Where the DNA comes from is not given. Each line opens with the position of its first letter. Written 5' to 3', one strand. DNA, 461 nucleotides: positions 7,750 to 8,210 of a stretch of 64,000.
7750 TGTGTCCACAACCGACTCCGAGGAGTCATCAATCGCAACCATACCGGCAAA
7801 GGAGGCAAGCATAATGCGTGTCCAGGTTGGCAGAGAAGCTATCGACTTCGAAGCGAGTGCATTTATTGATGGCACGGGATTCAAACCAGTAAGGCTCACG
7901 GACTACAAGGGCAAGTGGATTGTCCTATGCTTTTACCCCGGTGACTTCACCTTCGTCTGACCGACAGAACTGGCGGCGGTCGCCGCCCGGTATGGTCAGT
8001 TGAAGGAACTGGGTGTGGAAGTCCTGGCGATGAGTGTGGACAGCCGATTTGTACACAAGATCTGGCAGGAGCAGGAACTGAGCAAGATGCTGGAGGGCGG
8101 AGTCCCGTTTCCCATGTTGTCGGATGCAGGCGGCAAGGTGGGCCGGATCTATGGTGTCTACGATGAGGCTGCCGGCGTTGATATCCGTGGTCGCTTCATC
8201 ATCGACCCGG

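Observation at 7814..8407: Selenocysteine peroxiredoxin hidden by the ORF track (in-frame UGA at the peroxidatic Cys, SECIS-like hairpin downstream)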

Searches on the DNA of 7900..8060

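Call 64: search_rna_families(source=window, start=7900, end=8060, threshold=evalue, max_evalue=10)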
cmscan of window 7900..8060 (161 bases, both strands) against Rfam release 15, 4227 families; matches with E-value up to 10: 0.
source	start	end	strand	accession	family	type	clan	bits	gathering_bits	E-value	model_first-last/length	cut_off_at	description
